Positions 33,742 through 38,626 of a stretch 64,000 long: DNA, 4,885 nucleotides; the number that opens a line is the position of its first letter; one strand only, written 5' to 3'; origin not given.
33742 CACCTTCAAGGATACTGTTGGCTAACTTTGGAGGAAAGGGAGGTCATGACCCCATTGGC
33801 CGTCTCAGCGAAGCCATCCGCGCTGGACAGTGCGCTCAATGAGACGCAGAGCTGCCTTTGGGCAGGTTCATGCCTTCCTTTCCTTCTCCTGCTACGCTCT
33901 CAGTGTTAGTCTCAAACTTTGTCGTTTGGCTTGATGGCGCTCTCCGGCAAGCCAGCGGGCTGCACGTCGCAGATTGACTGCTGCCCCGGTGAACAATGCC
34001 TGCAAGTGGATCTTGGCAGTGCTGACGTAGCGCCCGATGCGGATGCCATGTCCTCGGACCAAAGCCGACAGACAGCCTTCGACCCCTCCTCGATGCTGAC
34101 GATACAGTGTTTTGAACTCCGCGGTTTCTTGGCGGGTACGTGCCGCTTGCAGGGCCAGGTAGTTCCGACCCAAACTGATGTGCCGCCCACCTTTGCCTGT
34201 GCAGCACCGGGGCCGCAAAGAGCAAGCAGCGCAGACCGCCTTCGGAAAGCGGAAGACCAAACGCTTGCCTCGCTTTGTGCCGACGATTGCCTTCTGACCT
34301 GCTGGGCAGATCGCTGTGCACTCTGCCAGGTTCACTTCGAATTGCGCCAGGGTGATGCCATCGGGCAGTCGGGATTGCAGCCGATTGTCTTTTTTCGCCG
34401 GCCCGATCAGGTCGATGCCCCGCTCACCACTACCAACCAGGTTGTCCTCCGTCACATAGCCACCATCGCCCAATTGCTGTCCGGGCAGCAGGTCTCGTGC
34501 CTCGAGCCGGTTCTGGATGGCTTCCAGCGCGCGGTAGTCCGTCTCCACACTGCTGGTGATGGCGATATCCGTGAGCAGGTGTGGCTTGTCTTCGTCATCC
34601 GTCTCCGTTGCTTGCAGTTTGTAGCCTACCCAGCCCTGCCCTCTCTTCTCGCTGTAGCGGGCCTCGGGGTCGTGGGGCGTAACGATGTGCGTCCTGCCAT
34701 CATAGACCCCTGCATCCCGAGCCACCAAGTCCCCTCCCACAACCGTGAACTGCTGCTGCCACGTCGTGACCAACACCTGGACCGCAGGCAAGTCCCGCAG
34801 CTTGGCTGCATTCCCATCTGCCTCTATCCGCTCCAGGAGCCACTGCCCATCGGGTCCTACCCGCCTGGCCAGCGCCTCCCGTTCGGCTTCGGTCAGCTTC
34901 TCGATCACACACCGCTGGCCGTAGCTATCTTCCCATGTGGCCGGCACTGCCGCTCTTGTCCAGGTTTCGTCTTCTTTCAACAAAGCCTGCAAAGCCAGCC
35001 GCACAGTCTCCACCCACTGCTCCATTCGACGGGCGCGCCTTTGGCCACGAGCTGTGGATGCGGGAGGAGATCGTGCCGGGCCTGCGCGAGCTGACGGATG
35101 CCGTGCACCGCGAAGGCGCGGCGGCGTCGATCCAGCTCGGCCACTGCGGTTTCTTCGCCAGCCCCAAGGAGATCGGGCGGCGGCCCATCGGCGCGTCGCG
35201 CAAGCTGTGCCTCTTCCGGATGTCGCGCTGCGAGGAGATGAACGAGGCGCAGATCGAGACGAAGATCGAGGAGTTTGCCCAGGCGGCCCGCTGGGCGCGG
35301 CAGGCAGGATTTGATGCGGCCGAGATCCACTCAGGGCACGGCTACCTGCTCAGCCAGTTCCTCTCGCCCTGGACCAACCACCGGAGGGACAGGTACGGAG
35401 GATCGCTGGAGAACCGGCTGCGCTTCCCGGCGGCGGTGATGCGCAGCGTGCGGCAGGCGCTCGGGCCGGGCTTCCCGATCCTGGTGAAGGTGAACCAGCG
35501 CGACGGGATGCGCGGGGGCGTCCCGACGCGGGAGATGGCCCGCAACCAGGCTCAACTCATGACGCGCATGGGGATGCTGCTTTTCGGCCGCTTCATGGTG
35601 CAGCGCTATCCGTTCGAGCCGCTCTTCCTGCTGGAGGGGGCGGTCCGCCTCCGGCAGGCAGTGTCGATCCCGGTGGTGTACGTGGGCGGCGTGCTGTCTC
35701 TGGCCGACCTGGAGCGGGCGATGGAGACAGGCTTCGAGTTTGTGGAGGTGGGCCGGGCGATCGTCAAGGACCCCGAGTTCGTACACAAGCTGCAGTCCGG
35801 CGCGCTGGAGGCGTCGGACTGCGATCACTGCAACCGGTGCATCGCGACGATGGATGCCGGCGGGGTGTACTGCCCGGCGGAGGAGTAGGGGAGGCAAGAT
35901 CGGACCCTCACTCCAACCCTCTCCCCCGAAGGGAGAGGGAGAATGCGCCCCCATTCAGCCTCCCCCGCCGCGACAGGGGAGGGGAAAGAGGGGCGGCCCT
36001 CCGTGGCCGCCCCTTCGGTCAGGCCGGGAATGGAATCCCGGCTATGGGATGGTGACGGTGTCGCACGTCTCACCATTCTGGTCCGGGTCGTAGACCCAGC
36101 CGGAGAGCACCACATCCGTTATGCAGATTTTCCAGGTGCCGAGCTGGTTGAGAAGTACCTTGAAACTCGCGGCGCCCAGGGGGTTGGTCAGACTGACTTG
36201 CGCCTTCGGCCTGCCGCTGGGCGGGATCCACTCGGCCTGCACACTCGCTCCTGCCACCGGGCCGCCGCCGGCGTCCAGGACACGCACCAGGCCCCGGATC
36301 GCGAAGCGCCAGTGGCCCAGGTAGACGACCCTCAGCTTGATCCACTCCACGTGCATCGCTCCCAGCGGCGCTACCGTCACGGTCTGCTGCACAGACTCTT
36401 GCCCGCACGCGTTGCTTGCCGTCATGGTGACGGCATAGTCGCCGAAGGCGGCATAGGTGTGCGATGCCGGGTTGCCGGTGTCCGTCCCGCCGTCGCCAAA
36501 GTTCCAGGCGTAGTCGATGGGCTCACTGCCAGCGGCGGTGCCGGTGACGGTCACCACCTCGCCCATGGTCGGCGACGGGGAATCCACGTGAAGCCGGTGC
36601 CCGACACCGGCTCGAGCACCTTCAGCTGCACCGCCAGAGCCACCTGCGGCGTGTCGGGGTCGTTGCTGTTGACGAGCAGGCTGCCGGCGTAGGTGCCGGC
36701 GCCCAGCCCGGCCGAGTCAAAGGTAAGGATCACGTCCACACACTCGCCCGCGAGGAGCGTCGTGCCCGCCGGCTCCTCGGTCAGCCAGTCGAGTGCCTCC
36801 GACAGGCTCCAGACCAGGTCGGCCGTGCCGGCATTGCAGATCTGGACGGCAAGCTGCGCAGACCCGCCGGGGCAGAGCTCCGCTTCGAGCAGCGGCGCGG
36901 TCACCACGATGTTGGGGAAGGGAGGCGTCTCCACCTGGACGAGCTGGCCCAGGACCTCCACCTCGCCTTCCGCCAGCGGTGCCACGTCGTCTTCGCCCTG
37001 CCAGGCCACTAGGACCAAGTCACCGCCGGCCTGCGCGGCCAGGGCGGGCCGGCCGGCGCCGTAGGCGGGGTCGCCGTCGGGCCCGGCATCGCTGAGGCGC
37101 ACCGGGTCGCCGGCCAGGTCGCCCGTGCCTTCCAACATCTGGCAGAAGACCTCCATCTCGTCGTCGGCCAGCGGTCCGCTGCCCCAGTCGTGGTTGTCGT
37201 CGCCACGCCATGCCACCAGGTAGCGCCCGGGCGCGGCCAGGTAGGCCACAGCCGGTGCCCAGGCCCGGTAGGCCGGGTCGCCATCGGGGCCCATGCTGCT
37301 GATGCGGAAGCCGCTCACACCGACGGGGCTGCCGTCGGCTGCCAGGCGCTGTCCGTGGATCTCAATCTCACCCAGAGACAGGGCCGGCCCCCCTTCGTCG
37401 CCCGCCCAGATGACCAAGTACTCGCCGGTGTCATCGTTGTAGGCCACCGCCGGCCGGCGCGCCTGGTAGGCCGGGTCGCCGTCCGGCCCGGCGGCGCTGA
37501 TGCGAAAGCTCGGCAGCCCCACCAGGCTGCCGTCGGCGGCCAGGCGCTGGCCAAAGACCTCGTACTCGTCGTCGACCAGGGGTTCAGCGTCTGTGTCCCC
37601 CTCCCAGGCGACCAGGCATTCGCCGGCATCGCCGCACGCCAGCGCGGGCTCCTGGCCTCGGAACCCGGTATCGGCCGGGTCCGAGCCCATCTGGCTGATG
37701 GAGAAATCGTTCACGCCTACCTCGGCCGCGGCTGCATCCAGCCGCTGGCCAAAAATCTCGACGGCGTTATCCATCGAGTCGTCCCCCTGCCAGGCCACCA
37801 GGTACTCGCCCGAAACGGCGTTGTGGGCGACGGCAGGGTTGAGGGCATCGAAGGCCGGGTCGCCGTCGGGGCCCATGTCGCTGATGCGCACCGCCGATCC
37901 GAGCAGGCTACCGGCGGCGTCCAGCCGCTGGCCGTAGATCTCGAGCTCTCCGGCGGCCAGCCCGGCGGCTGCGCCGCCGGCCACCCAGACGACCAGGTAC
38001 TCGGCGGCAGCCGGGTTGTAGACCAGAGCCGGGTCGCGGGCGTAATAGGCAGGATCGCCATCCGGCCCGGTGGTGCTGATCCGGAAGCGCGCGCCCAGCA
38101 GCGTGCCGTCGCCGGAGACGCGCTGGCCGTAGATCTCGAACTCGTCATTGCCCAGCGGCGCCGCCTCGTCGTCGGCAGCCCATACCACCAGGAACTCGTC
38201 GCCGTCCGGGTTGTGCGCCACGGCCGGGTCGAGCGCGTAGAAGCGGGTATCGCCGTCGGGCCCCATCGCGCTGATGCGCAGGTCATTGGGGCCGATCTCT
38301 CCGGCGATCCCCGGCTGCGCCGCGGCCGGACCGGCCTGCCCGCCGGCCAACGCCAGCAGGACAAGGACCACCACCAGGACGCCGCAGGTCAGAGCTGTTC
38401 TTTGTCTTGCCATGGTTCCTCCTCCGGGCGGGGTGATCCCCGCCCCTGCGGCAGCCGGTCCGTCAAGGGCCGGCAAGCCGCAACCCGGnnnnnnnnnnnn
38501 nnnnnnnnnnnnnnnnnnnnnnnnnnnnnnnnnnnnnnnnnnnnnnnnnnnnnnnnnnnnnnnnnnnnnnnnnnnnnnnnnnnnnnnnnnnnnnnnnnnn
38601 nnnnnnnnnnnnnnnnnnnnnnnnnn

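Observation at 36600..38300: Seven-fold ~55-aa repeat (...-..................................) not matching common repeat families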

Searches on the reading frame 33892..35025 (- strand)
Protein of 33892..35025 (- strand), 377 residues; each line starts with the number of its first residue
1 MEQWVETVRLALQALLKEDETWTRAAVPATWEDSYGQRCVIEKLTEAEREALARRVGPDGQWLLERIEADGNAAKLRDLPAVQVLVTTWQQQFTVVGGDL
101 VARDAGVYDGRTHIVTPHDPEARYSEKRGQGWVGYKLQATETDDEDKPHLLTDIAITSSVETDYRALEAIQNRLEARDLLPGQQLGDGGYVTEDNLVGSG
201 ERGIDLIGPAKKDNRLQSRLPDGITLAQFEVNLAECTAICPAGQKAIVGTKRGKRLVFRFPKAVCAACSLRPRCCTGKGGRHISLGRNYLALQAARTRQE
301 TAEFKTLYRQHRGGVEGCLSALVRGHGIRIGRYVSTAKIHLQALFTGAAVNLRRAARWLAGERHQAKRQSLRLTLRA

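Call 18: search_protein_families(library=pfam, proteins=[window:33892-35025:-], max_evalue=0.001)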
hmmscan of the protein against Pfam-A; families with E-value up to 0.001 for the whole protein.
window:33892-35025:- (377 aa): 2 families
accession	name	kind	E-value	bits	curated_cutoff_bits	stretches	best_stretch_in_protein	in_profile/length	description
PF13751.12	DDE_Tnp_1_6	-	4.7e-18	66.1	25.1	1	239-355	1-124/125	Transposase DDE domain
PF01609.27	DDE_Tnp_1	-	0.00026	21.3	23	1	108-322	9-170/200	Transposase DDE domain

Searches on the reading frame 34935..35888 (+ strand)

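Call 18: search_protein_families(library=pfam, proteins=[window:34935-35888:+], max_evalue=0.001)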
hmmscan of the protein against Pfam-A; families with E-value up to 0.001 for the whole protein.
window:34935-35888:+ (317 aa): 3 families
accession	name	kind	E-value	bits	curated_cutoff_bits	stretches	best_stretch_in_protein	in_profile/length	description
PF00724.26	Oxidored_FMN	-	1.9e-42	146.2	27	1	43-289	75-338/342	NADH:flavin oxidoreductase / NADH oxidase family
PF00977.27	His_biosynth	-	9.3e-05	22.4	23.6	1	238-287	67-116/228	Histidine biosynthesis protein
PF01207.24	Dus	-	0.00033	20.3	20.4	1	237-291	177-235/311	Dihydrouridine synthase (Dus)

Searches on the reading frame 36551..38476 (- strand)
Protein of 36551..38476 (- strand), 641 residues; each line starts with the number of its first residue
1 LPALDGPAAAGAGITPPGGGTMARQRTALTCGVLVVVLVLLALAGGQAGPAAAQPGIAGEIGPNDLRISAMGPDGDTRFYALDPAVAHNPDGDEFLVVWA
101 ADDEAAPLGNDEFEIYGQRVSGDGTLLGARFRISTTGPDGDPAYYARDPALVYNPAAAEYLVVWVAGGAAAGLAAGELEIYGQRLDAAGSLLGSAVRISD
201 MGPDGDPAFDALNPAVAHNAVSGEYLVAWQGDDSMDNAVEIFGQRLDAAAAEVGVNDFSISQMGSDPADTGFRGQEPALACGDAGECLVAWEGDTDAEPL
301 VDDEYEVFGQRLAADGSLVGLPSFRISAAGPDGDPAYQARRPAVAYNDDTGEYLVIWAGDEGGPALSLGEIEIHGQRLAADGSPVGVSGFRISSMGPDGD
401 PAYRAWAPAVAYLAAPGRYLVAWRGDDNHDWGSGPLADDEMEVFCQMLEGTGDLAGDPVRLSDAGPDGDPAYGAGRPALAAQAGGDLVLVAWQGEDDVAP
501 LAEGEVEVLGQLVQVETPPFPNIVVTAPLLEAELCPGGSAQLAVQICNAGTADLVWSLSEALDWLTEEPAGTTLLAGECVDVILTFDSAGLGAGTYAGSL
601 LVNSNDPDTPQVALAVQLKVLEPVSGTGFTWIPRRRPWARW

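Call 3: search_protein_families(library=pfam, proteins=[window:36551-38476:-], max_evalue=1)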
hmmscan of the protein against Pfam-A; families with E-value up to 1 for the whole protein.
window:36551-38476:- (641 aa): 3 families
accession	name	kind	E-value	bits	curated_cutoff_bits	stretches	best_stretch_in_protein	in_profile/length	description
PF22544.2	HYDIN_VesB_CFA65-like_Ig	-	5.3e-05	23.8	25.5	1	535-618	15-99/100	HYDIN/CFA65/VesB-like, Ig-like domain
PF19190.6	BACON_2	-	0.0016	18.8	25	1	539-612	18-91/94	Viral BACON domain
PF04616.20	Glyco_hydro_43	-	0.089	12.6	32.2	1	81-136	121-171/288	Glycosyl hydrolases family 43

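Call 4: search_protein_families(library=ncbifam, proteins=[window:36551-38476:-], max_evalue=1)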
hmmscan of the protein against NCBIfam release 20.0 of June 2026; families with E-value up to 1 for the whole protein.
window:36551-38476:- (641 aa): 1 family
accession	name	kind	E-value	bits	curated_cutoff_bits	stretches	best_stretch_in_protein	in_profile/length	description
NF007106.0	PRK09555.1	equivalog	0.21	11.4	102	0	181-207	22-48/75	ferrous iron transporter A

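Call 7: search_solved_structures(query=window:36551-38476:-, max_evalue=10)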
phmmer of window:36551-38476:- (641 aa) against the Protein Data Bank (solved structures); distinct sequences matched with E-value up to 10: 1.
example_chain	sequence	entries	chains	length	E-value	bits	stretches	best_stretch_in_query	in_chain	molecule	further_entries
2kvo_A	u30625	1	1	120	1.6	10.3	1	56-131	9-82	Photosystem II reaction center psb28 protein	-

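Call 49: search_protein_families(library=padloc, proteins=[window:36551-38476:-], max_evalue=0.01)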
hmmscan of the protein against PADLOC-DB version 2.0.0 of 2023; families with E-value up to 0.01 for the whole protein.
window:36551-38476:- (641 aa): 0 families

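Call 50: search_protein_families(library=phrogs, proteins=[window:36551-38476:-], max_evalue=0.01)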
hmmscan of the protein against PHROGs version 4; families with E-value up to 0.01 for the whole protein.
window:36551-38476:- (641 aa): 1 family
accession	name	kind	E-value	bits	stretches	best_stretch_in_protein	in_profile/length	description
phrog_25480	-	unknown function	0.0042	18.1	0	222-239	41-58/114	-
